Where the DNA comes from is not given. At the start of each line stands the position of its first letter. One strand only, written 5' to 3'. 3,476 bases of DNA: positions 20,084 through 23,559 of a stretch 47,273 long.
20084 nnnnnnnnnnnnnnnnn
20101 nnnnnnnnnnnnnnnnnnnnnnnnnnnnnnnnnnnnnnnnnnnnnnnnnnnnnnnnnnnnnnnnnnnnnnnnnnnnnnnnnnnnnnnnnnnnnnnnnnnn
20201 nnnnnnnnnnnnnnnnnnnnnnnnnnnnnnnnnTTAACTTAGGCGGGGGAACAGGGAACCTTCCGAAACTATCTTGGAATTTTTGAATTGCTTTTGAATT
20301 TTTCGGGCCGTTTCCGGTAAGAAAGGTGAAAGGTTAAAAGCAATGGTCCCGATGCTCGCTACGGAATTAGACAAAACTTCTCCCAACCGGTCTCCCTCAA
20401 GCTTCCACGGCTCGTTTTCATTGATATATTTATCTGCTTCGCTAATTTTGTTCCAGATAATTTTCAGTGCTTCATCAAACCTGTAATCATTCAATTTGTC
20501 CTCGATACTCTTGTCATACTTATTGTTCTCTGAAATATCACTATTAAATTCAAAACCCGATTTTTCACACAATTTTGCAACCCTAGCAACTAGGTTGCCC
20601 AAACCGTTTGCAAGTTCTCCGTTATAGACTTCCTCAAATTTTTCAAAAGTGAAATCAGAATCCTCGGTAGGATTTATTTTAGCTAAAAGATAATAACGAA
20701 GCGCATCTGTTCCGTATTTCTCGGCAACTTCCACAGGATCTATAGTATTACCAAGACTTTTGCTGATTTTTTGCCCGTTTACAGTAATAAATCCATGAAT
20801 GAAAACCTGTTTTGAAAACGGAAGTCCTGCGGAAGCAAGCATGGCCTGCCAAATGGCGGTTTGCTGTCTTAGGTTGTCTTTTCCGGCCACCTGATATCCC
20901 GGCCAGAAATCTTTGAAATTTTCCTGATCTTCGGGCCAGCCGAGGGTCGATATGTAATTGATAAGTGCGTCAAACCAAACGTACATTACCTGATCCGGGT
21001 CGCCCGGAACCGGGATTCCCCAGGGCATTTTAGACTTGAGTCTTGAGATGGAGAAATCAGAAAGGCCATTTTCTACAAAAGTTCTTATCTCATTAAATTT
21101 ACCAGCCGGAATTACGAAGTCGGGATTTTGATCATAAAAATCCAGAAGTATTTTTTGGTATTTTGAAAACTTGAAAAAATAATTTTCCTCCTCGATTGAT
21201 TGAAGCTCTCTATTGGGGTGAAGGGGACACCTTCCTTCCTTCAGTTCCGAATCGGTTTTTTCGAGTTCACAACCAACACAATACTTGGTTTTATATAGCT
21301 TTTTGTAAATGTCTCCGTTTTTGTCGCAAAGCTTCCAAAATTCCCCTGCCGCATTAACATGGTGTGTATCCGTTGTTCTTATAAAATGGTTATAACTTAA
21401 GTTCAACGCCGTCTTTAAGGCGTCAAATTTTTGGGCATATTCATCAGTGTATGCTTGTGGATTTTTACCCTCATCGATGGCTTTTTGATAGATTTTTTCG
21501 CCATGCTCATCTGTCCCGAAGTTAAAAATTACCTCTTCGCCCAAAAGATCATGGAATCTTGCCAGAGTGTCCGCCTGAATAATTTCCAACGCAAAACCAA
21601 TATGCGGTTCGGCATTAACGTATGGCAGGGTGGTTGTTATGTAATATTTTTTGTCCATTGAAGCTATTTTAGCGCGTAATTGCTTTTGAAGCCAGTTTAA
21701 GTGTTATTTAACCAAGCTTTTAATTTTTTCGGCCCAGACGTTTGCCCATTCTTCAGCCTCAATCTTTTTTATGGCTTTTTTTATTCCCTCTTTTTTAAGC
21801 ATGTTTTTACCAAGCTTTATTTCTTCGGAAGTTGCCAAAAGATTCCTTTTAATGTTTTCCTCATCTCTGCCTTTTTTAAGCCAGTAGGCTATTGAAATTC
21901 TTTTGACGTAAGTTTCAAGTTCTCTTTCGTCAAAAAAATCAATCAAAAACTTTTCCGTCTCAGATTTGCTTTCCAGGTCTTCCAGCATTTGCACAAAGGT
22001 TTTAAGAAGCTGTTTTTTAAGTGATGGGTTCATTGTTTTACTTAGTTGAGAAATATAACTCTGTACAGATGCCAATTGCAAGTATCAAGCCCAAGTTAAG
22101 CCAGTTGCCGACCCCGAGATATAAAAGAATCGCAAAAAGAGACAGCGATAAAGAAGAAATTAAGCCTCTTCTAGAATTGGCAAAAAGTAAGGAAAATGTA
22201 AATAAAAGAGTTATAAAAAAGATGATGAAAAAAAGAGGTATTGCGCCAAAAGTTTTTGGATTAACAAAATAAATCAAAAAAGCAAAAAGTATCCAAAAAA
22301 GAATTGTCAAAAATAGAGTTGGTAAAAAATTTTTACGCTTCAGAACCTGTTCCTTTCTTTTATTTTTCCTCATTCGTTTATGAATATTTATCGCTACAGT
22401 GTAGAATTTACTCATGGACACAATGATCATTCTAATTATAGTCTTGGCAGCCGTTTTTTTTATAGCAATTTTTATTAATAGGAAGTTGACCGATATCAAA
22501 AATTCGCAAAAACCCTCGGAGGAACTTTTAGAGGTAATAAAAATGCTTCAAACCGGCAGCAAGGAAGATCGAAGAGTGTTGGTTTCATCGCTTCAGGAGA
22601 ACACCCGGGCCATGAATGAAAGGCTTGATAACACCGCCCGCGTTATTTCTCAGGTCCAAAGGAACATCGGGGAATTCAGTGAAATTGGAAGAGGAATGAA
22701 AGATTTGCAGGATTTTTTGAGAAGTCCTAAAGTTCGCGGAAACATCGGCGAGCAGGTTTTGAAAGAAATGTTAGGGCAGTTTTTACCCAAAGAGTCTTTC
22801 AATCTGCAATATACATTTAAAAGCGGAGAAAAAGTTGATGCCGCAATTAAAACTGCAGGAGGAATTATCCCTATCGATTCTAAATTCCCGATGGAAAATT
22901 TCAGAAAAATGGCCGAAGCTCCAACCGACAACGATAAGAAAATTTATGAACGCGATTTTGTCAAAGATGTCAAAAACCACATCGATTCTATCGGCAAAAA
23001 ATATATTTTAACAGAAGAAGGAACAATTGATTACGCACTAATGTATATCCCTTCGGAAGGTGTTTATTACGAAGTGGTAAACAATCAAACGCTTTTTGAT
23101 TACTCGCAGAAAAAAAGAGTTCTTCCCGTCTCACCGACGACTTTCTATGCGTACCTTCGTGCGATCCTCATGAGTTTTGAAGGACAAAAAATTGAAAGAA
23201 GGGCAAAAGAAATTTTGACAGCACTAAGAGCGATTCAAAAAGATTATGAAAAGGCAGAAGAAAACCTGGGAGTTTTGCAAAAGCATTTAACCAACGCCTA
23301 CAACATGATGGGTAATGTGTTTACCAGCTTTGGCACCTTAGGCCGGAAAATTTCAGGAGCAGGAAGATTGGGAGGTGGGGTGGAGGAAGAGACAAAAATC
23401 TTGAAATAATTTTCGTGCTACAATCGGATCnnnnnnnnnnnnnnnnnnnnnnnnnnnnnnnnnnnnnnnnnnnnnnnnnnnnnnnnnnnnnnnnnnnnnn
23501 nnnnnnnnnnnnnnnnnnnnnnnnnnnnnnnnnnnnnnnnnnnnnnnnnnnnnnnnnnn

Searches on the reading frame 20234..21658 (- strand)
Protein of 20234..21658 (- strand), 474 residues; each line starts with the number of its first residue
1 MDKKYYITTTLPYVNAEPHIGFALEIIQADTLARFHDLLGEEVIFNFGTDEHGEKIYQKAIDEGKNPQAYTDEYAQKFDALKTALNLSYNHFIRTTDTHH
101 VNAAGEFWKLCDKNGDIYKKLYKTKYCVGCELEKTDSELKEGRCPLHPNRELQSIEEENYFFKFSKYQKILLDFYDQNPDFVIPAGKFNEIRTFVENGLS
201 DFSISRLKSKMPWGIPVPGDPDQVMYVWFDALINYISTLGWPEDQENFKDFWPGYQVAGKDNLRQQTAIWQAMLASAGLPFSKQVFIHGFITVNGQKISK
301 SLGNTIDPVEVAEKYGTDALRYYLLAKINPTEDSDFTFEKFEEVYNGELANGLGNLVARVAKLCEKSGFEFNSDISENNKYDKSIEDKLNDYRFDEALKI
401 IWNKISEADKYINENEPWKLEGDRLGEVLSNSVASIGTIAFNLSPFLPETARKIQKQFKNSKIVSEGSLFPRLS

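Call 8: search_protein_families(library=pfam, max_evalue=0.001, proteins=[window:20234-21658:-])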
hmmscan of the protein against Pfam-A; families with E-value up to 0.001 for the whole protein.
window:20234-21658:- (474 aa): 5 families
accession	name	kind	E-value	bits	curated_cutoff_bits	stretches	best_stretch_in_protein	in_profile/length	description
PF09334.17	tRNA-synt_1g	-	3.7e-96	322.7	20.1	2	156-360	180-390/391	tRNA synthetases class I (M)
PF00133.28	tRNA-synt_1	-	8.7e-33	114.1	22.7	2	223-331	297-408/414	tRNA synthetases class I (I, L, M and V)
PF01406.26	tRNA-synt_1e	-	6e-13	49.2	27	2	277-327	233-283/301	tRNA synthetases class I (C) catalytic domain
PF01921.24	tRNA-synt_1f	-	0.00014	21.4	27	1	288-345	272-329/360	tRNA synthetases class I (K)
PF08264.19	Anticodon_1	-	0.00021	21.6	25.1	0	376-466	6-101/148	Anticodon-binding domain of tRNA ligase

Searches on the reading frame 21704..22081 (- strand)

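Call 8: search_protein_families(library=pfam, max_evalue=0.001, proteins=[window:21704-22081:-])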
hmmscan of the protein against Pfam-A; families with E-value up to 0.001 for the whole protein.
window:21704-22081:- (125 aa): 1 family
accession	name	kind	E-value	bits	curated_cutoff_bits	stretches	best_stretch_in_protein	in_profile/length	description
PF01371.25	Trp_repressor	-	1.5e-06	28.6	27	1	26-97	3-75/88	Trp repressor protein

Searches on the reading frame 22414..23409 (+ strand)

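Call 9: search_protein_families(library=pfam, max_evalue=0.001, proteins=[window:22414-23409:+])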
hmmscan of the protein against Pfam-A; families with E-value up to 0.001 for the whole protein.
window:22414-23409:+ (331 aa): 2 families
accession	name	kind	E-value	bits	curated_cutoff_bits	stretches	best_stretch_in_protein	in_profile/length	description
PF02646.22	RmuC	-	8.2e-55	186.4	26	1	58-306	12-270/291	RmuC family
PF14163.11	SieB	-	0.00091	19.3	26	0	4-73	34-103/147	Super-infection exclusion protein B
